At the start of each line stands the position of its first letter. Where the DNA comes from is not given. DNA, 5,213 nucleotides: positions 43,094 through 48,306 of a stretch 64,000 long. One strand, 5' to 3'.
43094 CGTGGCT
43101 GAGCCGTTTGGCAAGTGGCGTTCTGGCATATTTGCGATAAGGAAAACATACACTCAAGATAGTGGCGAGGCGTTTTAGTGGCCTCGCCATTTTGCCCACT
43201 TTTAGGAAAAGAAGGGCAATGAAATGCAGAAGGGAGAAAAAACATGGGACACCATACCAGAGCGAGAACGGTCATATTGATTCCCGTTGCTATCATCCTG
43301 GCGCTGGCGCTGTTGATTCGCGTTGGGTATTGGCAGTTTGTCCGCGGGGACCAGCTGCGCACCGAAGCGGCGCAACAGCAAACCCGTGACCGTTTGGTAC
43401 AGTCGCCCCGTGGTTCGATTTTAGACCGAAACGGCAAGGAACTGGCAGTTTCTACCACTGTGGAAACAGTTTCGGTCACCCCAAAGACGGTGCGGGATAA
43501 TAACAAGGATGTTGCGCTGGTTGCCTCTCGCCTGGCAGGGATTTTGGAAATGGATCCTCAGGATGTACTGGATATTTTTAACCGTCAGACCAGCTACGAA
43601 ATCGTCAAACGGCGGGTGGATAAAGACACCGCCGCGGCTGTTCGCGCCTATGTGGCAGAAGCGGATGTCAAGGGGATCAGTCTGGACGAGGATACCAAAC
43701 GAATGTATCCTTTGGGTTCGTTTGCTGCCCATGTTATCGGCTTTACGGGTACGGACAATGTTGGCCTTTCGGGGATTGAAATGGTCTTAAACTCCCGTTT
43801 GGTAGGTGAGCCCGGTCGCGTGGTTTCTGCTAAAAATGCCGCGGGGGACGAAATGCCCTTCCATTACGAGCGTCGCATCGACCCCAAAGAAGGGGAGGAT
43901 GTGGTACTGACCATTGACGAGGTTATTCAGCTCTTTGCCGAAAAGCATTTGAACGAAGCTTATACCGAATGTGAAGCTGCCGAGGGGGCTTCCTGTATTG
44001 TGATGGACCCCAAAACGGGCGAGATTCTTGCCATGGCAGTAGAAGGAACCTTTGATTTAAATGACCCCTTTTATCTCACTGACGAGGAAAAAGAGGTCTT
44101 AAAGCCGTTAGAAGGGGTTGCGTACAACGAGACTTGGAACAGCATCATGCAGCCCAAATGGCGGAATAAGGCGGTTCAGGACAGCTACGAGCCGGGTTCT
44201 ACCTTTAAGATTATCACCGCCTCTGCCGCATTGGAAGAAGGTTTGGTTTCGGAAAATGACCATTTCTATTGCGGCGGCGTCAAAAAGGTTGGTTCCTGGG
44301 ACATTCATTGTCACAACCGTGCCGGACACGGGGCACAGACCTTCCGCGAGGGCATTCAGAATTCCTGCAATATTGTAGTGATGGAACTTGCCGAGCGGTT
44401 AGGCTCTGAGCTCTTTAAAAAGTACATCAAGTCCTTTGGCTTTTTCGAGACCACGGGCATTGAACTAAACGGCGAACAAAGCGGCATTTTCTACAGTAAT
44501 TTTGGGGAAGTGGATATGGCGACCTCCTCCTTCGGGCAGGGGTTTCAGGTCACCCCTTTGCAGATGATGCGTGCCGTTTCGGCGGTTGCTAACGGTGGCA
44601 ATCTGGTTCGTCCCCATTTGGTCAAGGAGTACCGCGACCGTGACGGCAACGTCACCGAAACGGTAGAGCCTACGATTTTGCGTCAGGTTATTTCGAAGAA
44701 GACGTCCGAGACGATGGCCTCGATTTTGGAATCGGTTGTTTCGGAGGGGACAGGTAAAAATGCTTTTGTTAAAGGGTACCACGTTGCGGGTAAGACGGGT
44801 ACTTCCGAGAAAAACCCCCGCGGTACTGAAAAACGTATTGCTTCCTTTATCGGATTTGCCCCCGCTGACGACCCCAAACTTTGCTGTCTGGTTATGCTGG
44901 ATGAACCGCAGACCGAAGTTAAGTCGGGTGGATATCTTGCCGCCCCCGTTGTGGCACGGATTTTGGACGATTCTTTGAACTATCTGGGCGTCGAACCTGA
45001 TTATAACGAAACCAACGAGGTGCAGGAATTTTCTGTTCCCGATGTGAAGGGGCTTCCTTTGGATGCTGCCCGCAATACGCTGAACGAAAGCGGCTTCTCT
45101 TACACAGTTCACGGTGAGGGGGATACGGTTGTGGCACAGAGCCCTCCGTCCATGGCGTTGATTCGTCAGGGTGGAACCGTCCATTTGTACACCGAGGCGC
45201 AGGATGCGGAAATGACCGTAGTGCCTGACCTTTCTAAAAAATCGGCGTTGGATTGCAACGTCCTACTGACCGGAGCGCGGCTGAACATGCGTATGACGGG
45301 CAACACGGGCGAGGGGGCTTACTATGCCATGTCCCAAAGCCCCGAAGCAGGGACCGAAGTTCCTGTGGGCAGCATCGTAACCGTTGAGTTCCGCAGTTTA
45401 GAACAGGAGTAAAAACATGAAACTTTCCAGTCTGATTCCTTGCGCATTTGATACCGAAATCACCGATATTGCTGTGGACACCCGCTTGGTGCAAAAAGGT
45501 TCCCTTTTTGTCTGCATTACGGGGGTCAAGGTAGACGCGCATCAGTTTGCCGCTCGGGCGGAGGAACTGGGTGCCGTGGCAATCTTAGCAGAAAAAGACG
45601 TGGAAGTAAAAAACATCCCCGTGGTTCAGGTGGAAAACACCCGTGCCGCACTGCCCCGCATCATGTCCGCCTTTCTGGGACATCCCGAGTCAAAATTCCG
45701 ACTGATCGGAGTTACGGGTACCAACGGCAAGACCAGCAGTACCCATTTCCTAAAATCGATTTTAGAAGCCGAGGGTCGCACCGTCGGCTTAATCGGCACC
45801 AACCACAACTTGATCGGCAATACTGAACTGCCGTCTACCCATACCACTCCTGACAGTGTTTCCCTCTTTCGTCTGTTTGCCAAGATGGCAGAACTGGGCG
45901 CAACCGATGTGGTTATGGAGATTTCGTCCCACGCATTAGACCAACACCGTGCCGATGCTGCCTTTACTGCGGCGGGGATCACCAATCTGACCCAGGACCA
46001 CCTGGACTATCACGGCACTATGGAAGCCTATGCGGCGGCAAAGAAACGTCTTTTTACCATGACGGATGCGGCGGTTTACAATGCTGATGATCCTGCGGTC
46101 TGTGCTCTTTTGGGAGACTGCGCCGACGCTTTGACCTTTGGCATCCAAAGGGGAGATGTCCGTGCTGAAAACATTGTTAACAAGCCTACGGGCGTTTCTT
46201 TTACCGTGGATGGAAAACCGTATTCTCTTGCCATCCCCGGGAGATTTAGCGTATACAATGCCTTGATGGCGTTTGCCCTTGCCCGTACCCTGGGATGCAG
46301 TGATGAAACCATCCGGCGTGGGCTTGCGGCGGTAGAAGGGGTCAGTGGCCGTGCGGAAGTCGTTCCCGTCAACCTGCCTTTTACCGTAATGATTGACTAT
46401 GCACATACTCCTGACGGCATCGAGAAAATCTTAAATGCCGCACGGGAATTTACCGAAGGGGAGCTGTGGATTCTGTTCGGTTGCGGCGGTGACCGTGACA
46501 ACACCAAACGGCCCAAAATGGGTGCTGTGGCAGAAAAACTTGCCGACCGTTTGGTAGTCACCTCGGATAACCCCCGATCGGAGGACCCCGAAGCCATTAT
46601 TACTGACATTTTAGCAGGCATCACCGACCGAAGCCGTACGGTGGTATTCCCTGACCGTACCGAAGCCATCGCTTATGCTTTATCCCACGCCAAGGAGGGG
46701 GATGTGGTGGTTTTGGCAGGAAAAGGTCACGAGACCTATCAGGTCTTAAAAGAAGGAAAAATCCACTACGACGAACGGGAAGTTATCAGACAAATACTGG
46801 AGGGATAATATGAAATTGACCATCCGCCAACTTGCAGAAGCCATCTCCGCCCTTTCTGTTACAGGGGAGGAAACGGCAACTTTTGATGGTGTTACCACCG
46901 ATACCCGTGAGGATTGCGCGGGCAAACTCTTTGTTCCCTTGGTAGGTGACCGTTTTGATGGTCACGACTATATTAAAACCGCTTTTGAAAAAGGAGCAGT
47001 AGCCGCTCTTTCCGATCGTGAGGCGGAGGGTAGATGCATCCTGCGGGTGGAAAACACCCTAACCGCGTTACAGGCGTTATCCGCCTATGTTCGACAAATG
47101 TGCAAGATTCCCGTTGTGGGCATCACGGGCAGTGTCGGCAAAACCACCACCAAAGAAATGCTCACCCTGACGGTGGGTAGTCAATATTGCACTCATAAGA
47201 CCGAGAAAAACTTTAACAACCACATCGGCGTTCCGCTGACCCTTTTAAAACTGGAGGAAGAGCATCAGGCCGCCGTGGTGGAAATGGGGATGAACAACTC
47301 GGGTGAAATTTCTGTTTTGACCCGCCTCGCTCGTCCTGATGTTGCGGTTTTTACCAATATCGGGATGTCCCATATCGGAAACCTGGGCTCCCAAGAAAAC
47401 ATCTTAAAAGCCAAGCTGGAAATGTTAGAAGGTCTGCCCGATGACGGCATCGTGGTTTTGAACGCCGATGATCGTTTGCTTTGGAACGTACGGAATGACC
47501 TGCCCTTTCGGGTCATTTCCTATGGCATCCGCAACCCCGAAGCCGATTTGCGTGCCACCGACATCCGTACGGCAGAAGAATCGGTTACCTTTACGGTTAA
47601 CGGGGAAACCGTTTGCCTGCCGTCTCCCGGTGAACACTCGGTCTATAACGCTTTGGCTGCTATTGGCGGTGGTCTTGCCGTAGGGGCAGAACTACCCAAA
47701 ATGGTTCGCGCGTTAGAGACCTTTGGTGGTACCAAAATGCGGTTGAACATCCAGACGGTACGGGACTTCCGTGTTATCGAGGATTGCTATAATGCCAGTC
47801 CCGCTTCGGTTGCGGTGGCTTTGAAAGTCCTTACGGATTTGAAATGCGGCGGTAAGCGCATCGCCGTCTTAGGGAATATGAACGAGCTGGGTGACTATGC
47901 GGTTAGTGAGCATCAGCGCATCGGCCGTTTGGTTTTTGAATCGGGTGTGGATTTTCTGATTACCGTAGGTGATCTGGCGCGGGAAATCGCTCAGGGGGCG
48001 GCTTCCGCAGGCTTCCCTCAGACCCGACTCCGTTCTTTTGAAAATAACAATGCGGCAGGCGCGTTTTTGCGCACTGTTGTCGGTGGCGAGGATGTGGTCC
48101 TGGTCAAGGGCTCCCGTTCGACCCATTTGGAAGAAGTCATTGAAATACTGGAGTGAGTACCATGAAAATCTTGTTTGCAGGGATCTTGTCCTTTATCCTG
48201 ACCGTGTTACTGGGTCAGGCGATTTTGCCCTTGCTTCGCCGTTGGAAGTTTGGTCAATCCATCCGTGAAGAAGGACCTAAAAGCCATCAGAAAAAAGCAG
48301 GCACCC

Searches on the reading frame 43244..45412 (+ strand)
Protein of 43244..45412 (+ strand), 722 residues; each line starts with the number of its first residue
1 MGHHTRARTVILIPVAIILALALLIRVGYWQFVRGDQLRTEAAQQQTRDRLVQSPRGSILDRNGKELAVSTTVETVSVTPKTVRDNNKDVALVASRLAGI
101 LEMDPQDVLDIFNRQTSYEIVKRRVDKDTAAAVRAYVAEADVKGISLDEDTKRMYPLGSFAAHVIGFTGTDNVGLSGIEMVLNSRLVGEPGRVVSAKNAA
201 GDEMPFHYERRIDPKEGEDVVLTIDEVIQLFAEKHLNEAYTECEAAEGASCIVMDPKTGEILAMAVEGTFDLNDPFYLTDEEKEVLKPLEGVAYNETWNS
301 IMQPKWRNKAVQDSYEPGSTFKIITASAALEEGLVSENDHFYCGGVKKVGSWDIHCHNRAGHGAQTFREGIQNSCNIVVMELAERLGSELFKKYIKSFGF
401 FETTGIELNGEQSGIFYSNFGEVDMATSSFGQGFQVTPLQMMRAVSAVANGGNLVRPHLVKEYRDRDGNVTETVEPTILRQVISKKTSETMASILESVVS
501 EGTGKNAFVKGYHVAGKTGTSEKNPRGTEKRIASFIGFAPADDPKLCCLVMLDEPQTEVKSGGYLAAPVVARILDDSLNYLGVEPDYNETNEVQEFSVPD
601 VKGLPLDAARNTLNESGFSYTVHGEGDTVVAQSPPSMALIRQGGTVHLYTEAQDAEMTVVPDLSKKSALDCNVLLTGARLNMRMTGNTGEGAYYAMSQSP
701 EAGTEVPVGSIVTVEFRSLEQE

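Call 72: search_protein_families(library=pfam, proteins=[window:43244-45412:+], max_evalue=0.00001)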
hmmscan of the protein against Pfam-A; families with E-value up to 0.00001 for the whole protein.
window:43244-45412:+ (722 aa): 3 families
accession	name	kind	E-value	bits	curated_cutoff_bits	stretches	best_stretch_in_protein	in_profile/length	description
PF00905.27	Transpeptidase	-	8e-81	271.9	22.1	1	250-575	2-299/299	Penicillin binding protein transpeptidase domain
PF03717.20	PBP_dimer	-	7.8e-22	79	24.4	1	53-202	3-174/180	Penicillin-binding Protein dimerisation domain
PF03793.24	PASTA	-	1.5e-18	66.9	23.2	1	598-650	3-62/64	PASTA domain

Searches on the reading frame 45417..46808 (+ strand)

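Call 72: search_protein_families(library=pfam, proteins=[window:45417-46808:+], max_evalue=0.00001)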
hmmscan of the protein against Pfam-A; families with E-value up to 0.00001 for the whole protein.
window:45417-46808:+ (463 aa): 3 families
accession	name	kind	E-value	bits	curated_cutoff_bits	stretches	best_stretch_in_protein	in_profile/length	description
PF08245.18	Mur_ligase_M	-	1.1e-48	166.2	24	1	99-289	1-200/200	Mur ligase middle domain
PF02875.26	Mur_ligase_C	-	6.1e-36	124.5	28.4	1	311-437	1-127/127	Mur ligase, glutamate ligase domain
PF01225.30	Mur_ligase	-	1.7e-07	31.9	21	1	15-86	2-94/95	Mur ligase family, catalytic domain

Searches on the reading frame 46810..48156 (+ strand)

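Call 72: search_protein_families(library=pfam, proteins=[window:46810-48156:+], max_evalue=0.00001)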
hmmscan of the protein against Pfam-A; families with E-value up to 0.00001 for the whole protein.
window:46810-48156:+ (448 aa): 3 families
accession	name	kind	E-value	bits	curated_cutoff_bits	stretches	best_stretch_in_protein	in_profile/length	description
PF08245.18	Mur_ligase_M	-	1.6e-47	162.5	24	1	105-286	1-198/200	Mur ligase middle domain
PF02875.26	Mur_ligase_C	-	1.6e-17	65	28.4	1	311-436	2-127/127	Mur ligase, glutamate ligase domain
PF01225.30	Mur_ligase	-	5e-06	27.2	21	0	26-72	3-54/95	Mur ligase family, catalytic domain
